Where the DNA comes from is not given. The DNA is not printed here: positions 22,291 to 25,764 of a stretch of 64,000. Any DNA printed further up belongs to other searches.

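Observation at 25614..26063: RND efflux permease fused through a proline-rich linker to a C-terminal winged-HTH DNA-binding domain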

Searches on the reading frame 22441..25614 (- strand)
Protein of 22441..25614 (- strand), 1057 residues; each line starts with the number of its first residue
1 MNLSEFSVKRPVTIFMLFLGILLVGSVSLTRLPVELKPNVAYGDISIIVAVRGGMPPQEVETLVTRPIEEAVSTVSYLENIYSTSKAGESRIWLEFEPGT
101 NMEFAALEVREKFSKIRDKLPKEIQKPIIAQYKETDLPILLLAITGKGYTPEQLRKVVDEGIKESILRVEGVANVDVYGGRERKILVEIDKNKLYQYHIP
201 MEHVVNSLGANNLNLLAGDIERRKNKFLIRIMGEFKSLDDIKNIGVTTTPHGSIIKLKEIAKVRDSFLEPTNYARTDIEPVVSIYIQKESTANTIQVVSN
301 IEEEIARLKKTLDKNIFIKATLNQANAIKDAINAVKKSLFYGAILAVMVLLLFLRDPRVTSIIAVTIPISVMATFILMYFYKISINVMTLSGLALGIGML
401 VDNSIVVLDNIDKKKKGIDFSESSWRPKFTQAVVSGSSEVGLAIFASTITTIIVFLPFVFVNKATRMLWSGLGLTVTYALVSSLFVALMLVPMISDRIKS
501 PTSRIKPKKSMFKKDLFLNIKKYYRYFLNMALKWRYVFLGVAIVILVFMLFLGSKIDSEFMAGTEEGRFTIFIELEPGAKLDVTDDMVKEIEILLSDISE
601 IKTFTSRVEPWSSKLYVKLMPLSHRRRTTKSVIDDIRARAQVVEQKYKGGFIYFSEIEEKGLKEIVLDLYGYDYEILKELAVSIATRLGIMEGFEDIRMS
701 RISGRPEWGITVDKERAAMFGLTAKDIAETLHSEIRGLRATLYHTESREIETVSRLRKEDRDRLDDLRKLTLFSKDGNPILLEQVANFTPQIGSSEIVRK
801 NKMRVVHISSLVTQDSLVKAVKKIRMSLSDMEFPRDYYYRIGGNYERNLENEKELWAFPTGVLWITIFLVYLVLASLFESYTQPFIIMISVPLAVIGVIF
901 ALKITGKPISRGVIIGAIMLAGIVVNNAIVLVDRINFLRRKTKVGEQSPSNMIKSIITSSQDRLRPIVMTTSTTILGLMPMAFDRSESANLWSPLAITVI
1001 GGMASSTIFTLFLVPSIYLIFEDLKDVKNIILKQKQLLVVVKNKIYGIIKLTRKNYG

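Call 16: search_protein_families(library=pfam, proteins=[window:22441-25614:-], max_evalue=0.001)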
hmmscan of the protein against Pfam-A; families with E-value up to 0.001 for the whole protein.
window:22441-25614:- (1057 aa): 2 families
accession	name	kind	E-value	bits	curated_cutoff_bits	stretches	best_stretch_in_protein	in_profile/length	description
PF00873.25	ACR_tran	-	1.3e-227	758.5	28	1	4-1021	2-1020/1021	AcrB/AcrD/AcrF family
PF02355.23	SecD_SecF_C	-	4.9e-10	39.6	20.5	1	863-1019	37-184/189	Protein export membrane protein SecD/SecF, C-terminal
